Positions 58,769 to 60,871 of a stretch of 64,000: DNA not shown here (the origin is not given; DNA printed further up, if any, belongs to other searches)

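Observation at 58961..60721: Exported caspase-like protease fused to a PstS-derived binding domain that has lost the phosphate ligands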

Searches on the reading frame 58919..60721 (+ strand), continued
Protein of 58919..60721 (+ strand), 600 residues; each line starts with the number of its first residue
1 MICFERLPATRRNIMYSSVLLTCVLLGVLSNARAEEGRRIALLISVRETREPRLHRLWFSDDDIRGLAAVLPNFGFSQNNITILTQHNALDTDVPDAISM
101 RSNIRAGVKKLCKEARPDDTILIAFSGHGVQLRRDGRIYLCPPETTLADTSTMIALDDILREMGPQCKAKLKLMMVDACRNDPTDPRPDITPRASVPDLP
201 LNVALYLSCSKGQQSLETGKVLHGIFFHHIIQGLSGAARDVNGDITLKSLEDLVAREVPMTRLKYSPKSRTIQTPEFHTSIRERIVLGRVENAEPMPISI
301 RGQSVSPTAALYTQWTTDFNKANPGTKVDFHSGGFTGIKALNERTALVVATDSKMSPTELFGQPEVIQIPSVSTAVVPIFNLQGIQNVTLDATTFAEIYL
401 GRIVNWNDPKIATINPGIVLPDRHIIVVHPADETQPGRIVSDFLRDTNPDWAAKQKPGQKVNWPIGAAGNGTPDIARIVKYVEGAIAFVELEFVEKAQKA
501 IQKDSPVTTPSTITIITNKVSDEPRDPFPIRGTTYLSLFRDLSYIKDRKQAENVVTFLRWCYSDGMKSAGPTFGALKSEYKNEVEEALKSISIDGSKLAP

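Call 44: search_protein_families(library=pfam, proteins=[P0083, P0086, P0096, P0098, P0102, P0103, P0105, P0107, P0108, P0109], max_evalue=0.001)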
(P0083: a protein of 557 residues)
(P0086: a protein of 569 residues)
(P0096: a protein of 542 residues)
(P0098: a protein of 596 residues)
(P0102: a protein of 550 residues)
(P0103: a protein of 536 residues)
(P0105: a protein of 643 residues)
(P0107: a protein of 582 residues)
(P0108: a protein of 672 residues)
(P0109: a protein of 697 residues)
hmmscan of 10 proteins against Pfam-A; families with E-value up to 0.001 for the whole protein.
P0083 (557 aa): 2 families
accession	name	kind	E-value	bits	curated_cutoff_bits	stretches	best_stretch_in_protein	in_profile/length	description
PF03781.23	FGE-sulfatase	-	8.8e-51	173.4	23.3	1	343-551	4-254/255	Sulfatase-modifying factor enzyme 1-like domain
PF00656.27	Peptidase_C14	-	1.3e-19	71.3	21.4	1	23-233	2-199/233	Caspase domain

P0086 (569 aa): 2 families
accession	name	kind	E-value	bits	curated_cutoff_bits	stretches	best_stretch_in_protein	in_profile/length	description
PF03781.23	FGE-sulfatase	-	5.2e-53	180.8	23.3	1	318-564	6-254/255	Sulfatase-modifying factor enzyme 1-like domain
PF00656.27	Peptidase_C14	-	2.8e-22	80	21.4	1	38-267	2-210/233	Caspase domain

P0096 (542 aa): 2 families
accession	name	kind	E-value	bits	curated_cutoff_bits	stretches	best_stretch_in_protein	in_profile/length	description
PF03781.23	FGE-sulfatase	-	2.2e-38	132.8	23.3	1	302-536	4-254/255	Sulfatase-modifying factor enzyme 1-like domain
PF00656.27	Peptidase_C14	-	2.7e-23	83.3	21.4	1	28-270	2-223/233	Caspase domain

P0098 (596 aa): 2 families
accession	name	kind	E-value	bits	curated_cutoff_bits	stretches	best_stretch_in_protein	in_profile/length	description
PF03781.23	FGE-sulfatase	-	5.3e-58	197.1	23.3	1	311-592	4-254/255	Sulfatase-modifying factor enzyme 1-like domain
PF00656.27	Peptidase_C14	-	1.3e-21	77.8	21.4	1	28-234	1-198/233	Caspase domain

P0102 (550 aa): 2 families
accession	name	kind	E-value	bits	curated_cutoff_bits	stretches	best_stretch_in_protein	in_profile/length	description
PF03781.23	FGE-sulfatase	-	8.5e-40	137.5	23.3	1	313-542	5-255/255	Sulfatase-modifying factor enzyme 1-like domain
PF00656.27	Peptidase_C14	-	1.8e-25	90.5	21.4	1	30-269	1-222/233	Caspase domain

P0103 (536 aa): 2 families
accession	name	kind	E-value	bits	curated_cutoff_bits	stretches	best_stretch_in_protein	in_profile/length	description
PF03781.23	FGE-sulfatase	-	4.2e-42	145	23.3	1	315-532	12-254/255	Sulfatase-modifying factor enzyme 1-like domain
PF00656.27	Peptidase_C14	-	5.8e-17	62.6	21.4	1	26-265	2-221/233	Caspase domain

P0105 (643 aa): 18 families
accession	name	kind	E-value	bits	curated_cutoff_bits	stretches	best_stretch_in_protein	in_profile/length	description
PF00515.34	TPR_1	-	4.3e-31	105.9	27.8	2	579-605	3-29/34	Tetratricopeptide repeat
PF07719.23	TPR_2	-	4.2e-30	101.8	27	1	442-474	1-33/34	Tetratricopeptide repeat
PF13414.12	TPR_11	-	2.6e-29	101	26.8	1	457-484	9-36/42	TPR repeat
PF00656.27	Peptidase_C14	-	7.4e-25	88.4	21.4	1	30-278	2-228/233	Caspase domain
PF13432.12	TPR_16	-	1.3e-21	77.1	32.7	3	523-575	12-63/65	Tetratricopeptide repeat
PF13431.12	TPR_17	-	3.8e-20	70.8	24.4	0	566-598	2-34/34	Tetratricopeptide repeat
PF13181.12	TPR_8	-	2.1e-16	59.1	25.7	0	554-575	12-33/34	Tetratricopeptide repeat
PF14559.12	TPR_19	-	1.6e-10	41.6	25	0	314-375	2-64/68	Tetratricopeptide repeat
PF13428.12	TPR_14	-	3.1e-10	40.1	23.5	0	554-577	12-35/44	Tetratricopeptide repeat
PF13424.12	TPR_12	-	1.5e-09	38.4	30.1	0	340-391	6-62/77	Tetratricopeptide repeat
PF01239.28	PPTA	-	3.8e-07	29.9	29.5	0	461-485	4-28/32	Protein prenyltransferase alpha subunit repeat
PF13371.12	TPR_9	-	5e-07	30.1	35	0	555-604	7-56/73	Tetratricopeptide repeat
PF23914.1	TPR_CcmH_CycH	-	1.3e-06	28.8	42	0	491-601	29-145/158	Cytochrome c-type biogenesis protein H TPR domain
PF25062.1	ARM_TT21_N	-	6.4e-06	26.5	40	0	530-633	84-187/222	Tetratricopeptide repeat protein 21 N-terminal ARM repeat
PF13174.12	TPR_6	-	1.1e-05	26.2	26.3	0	443-474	1-32/33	Tetratricopeptide repeat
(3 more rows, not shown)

P0107 (582 aa): 2 families
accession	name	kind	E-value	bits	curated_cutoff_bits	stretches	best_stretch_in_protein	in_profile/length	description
PF03781.23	FGE-sulfatase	-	1.5e-29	103.8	23.3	1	368-577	16-253/255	Sulfatase-modifying factor enzyme 1-like domain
PF00656.27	Peptidase_C14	-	4.4e-21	76.1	21.4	1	29-274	2-222/233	Caspase domain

P0108 (672 aa): 17 families
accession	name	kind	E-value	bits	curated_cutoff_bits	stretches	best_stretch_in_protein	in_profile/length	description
PF00515.34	TPR_1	-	1.8e-73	240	27.8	9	432-465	1-34/34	Tetratricopeptide repeat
PF07719.23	TPR_2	-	2e-64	208.9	27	9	432-465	1-34/34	Tetratricopeptide repeat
PF13414.12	TPR_11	-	5.2e-52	173.7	26.8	7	445-478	7-40/42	TPR repeat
PF13181.12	TPR_8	-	1.1e-44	147.3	25.7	4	432-464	1-33/34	Tetratricopeptide repeat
PF13431.12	TPR_17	-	2.5e-42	140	24.4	2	354-385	3-34/34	Tetratricopeptide repeat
PF13432.12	TPR_16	-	5.5e-41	139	32.7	4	413-465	12-64/65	Tetratricopeptide repeat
PF13371.12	TPR_9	-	9.4e-30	102.9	35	4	578-640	4-64/73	Tetratricopeptide repeat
PF13424.12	TPR_12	-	1e-24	86.9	30.1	3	504-566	6-76/77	Tetratricopeptide repeat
PF00656.27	Peptidase_C14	-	3.7e-20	73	21.4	1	36-278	2-224/233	Caspase domain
PF13428.12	TPR_14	-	1.5e-15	56.6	23.5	0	433-469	2-38/44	Tetratricopeptide repeat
PF14559.12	TPR_19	-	2.4e-15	57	25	0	412-466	5-59/68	Tetratricopeptide repeat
PF13174.12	TPR_6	-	3.9e-13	49.5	26.3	0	401-430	3-32/33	Tetratricopeptide repeat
PF25575.1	TPR_BSK1_C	-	4.4e-11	43.2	42.2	0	615-667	54-107/118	Serine/threonine-protein kinase BSK1-like, TPR repeats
PF12895.13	ANAPC3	-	1.2e-05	25.9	27.2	0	445-521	2-76/82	Anaphase-promoting complex, cyclosome, subunit 3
PF13374.12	TPR_10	-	0.00038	20.8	27.5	0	576-598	9-31/42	Tetratricopeptide repeat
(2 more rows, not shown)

P0109 (697 aa): 4 families
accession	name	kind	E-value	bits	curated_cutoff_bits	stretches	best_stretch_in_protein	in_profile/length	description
PF13229.12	Beta_helix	-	1.2e-49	168.5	25.9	2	544-682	3-142/158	Right handed beta helix region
PF05048.19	NosD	-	3.6e-23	82.5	23.6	3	568-681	42-153/212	Periplasmic copper-binding protein (NosD)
PF00656.27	Peptidase_C14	-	1.8e-22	80.6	21.4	1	30-273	2-224/233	Caspase domain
PF12708.12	Pect-lyase_RHGA_epim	-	2e-06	28.2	27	0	321-498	40-212/213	Rhamnogalacturonase A/epimerase, pectate lyase-like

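Call 45: predict_structure(alignment_id=A4)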
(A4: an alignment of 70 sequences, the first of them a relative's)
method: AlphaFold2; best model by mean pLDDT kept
length: 586 residues; sequences in the alignment: 70
mean_pLDDT: 89.7   pTM: 0.79
mean pLDDT of the five models: 89.7, 88.7, 88.5, 88.2, 86.6
residues with pLDDT >= 90: 402; 70-90: 143; 50-70: 25; < 50: 16
segments of 3 or more residues with pLDDT < 50: 1-4, 13-18, 491-493
pLDDT, mean of each block of 10 residues (from residue 1): 51 47 92 97 97 97 97 86 95 98 98 97 97 98 97 97 96 83 94 96 96 98 91 93 92 91 94 89 89 87 95 85 79 89 85 93 94 93 96 98 97 90 90 91 84 92 95 93 77 67 64 85 94 91 94 86 87 95 83
secondary structure, 60 per line:
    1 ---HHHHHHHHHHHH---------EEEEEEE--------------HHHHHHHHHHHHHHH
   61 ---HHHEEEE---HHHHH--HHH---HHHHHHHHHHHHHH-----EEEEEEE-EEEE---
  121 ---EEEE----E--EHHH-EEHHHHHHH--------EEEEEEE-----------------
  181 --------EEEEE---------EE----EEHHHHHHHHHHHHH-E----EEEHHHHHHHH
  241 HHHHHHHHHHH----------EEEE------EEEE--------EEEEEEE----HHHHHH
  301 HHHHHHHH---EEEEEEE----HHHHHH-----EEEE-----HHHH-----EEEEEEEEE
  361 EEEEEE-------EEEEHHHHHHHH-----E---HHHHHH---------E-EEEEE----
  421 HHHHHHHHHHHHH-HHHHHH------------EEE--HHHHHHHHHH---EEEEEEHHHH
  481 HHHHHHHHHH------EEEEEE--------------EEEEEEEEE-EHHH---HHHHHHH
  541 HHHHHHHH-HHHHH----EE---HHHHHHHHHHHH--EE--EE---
elements in order: H4-15 E25-31 H46-60 E67-70 H74-78 H87-100 E106-112 E114-117 E124-127 H142-148 E157-163 E189-193 H211-223 E230-232 H233-251 E262-265 E272-275 E284-290 H295-308 E312-318 H323-328 E334-337 H343-346 E352-366 E374-377 H378-385 H395-400 E412-416 H421-433 H435-440 E453-455 H458-467 E471-476 H477-490 E497-502 E517-525 H534-548 H550-554 H564-575
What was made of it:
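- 58961..59026 (+): Signal peptide (residues 1-22, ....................|EE). It has an A-x-A type cleavage motif and no convincing lipobox. AF2 gives a low-confidence N-terminal helix at residues 1-18 (call 45).
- On Peptidase family C14 (caspase/metacaspase/orthocaspase, clan CD): The AF2 model has pLDDT above 90 over most of residues 25-275 (call 45).
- The AF2 fold is confident (call 45).
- Tried and rejected: It was replaced by a 70-sequence alignment (call 45).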

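Call 48: fold_search(model_id=the predicted structure, library=pdb)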
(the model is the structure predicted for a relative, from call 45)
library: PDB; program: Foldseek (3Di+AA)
matches with E <= 10: 1710; with E <= 0.001: 836
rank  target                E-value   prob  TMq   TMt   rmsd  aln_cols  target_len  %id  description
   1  9k3x_E                8.3e-25  1.00  0.41  0.69   4.5       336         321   26  Cryo-EM structure of E coli pstSCAB in the pretranslocation state (released 2026-02-18)
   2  1ixi                  1.2e-24  1.00  0.41  0.70   4.4       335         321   26  PHOSPHATE-BINDING PROTEIN MUTANT WITH ASP 56 REPLACED BY ASN COMPLEX WITH MONOBASIC PHOSPHATE ION (released 1997-10-22)
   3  1a54                  2.1e-24  1.00  0.41  0.69   4.5       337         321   26  PHOSPHATE-BINDING PROTEIN MUTANT A197C LABELLED WITH A COUMARIN FLUOROPHORE AND BOUND TO DIHYDROGENPHOSPHATE ION (released 1998-10-14)
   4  5wnn_A                2.3e-24  1.00  0.41  0.71   4.2       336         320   25  Crystal structure of Phosphate-binding protein PstS protein from Burkholderia pseudomallei (released 2017-08-30)
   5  1qui                  3.1e-24  1.00  0.41  0.70   4.5       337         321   26  PHOSPHATE-BINDING PROTEIN MUTANT WITH ASP 137 REPLACED BY GLY COMPLEX WITH BROMINE AND PHOSPHATE (released 1996-07-11)
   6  1a40                  4.4e-24  1.00  0.41  0.69   4.5       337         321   26  PHOSPHATE-BINDING PROTEIN WITH ALA 197 REPLACED WITH TRP (released 1999-03-23)
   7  1quk                  8.9e-24  1.00  0.41  0.69   4.6       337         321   26  PHOSPHATE-BINDING PROTEIN MUTANT WITH ASP 137 REPLACED BY ASN COMPLEX WITH PHOSPHATE (released 1996-07-11)
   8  1pbp                  1.1e-23  1.00  0.41  0.69   4.5       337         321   26  FINE TUNING OF THE SPECIFICITY OF THE PERIPLASMIC PHOSPHATE TRANSPORT RECEPTOR: SITE-DIRECTED MUTAGENESIS, LIGAND BINDIN (released 1994-10-15)
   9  2abh                  1.2e-23  1.00  0.41  0.69   4.5       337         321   26  PHOSPHATE-BINDING PROTEIN (RE-REFINED) (released 1997-04-21)
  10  2z22_A                1.3e-23  1.00  0.41  0.69   4.5       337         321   26  Crystal structure of phosphate preplasmic binding protein psts from yersinia pestis (released 2007-10-30)
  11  1qul                  3.7e-23  1.00  0.41  0.69   4.5       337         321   26  PHOSPHATE-BINDING PROTEIN MUTANT WITH ASP 137 REPLACED BY THR COMPLEX WITH CHLORINE AND PHOSPHATE (released 1996-07-11)
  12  5i84_H                2.2e-22  1.00  0.39  0.68   4.5       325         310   26  Structure of the Xanthomonas citri phosphate-binding protein PhoX (released 2016-06-15)
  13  8ods                  6.3e-22  1.00  0.39  0.68   5.6       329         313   25  Phosphate-Binding Protein (PstS) from Xanthomonas citri pv. citri A306 bound to phosphate (released 2023-10-11)
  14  5i84_C                3.0e-21  1.00  0.40  0.71   5.2       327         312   25  Structure of the Xanthomonas citri phosphate-binding protein PhoX (released 2016-06-15)
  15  5i84_A                4.8e-21  1.00  0.40  0.70   5.1       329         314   25  Structure of the Xanthomonas citri phosphate-binding protein PhoX (released 2016-06-15)
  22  3v4o_A                2.3e-14  1.00  0.32  0.78   5.7       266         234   19  Human MALT1 (caspase domain) in complex with an irreversible peptidic inhibitor (released 2012-03-14)
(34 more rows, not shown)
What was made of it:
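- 59030..59764 (+): Caspase/metacaspase-like protease domain (residues 24-268). Catalytic His114 lies in SGHGV and Cys165 in VDACRND. Asp163 sits two residues before the Cys. Foldseek finds MALT1 3v4o at TM 0.78 (call 48).
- On Peptidase family C14 (caspase/metacaspase/orthocaspase, clan CD): Foldseek finds MALT1 3v4o at TM 0.78, E 2.3e-14 (call 48).
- On PstS phosphate-binding protein (TIGR00975 / NF008171 equivalogs): Foldseek TM is 0.70 (call 48).
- Checked: An AF2 model (pLDDT 89.7, pTM 0.79; call 45) matches PstS (TM 0.70) and MALT1 paracaspase (TM 0.78) by Foldseek (call 48).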

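Call 51: find_encoding_contigs(protein=P0001, flank=4000, max_places=4)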
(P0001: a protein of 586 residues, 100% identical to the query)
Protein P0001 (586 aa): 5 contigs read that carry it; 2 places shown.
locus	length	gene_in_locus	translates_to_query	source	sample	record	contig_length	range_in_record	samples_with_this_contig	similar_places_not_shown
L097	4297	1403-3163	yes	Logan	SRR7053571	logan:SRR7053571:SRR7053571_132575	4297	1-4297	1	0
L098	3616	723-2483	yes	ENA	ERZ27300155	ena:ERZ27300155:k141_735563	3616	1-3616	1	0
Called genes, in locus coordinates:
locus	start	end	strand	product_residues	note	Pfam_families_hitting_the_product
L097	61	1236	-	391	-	-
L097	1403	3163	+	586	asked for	PF00656:Peptidase_C14, PF12849:PBP_like_2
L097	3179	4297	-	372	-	?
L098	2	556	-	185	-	?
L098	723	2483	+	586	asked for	PF00656:Peptidase_C14, PF12849:PBP_like_2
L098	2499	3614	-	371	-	?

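Call 53: search_protein_families(library=ncbifam, proteins=[L025:7093-7980:+, L025:3465-5195:+], max_evalue=0.00001)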
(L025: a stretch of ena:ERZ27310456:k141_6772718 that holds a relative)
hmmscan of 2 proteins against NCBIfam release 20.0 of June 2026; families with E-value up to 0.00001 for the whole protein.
L025:7093-7980:+ (295 aa): 0 families

L025:3465-5195:+ (576 aa): 17 families
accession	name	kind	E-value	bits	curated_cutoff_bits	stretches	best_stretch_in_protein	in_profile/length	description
TIGR03427.1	ABC_peri_uca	equivalog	8.2e-22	77.8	333.9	1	95-366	5-267/328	putative urea ABC transporter substrate-binding protein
TIGR01728.1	SsuA_fam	subfamily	1.3e-13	50.8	163.5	1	192-350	91-246/290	aliphatic sulfonate ABC transporter substrate-binding protein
NF008553.0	PRK11480.1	equivalog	2e-12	46.9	490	1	132-320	55-237/320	taurine ABC transporter substrate-binding protein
NF053611.1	YiaD_Gzip_OmpA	equivalog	2.3e-12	47.1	175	1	473-569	115-206/206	YiaD family glycine zipper/OmpA-like lipoprotein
TIGR01729.1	taurine_ABC_bnd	equivalog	1.1e-11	44.8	304.25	1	140-323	39-218/300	taurine ABC transporter substrate-binding protein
NF053613.1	OMP_toxin_LptF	equivalog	2.2e-09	37.4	400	1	478-570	159-246/256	lipotoxin F family OmpA-related lipoprotein LptF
TIGR03350.1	type_VI_ompA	equivalog_domain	3.4e-08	33.5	139.8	1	492-569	61-137/137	type VI secretion system protein TssL, long form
NF053585.1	OMP_LP_YfiB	equivalog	4.7e-08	33.1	128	1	472-568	68-159/163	outer membrane lipoprotein YfiB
NF008588.0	PRK11553.1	subfamily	5e-08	32.2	299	1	194-338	119-258/319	aliphatic sulfonate ABC transporter substrate-binding protein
NF053612.1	anchor_PA1041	equivalog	1.2e-07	32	250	1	488-569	159-235/236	PA1041 family peptidoglycan-binding anchor lipoprotein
NF045787.1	OmpABordt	equivalog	2.1e-07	30.8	200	1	473-569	98-189/194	outer membrane protein OmpA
TIGR02802.1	Pal_lipo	equivalog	2.9e-07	30.5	125.35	1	478-568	18-103/104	peptidoglycan-associated lipoprotein Pal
NF033763.1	exchanger_TraB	exception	4.4e-07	28.3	700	1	485-573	418-501/522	outer membrane exchange protein TraB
NF045788.1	Omp38Acinit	equivalog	6.8e-07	28.7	500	1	487-567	268-344/354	outer membrane protein Omp38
NF006508.0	PRK08944.1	subfamily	2.3e-06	27.1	259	1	493-571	211-289/304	MotB family protein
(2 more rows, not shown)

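Call 57: search_protein_families(library=padloc, proteins=[window:58919-60721:+, L025:7093-7980:+], max_evalue=0.01)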
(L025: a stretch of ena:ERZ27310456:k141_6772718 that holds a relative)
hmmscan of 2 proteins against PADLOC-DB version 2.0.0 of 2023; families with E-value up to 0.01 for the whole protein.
window:58919-60721:+ (600 aa): 1 family
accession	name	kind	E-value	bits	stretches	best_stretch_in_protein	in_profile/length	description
PDLC02987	caspase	-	2.3e-09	35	1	89-205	46-130/453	-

L025:7093-7980:+ (295 aa): 0 families
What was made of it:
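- On Anti-phage caspase-like effectors (PADLOC): The only match is a partial 35-bit hit to PDLC02987 over 85 of 453 positions (call 57).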
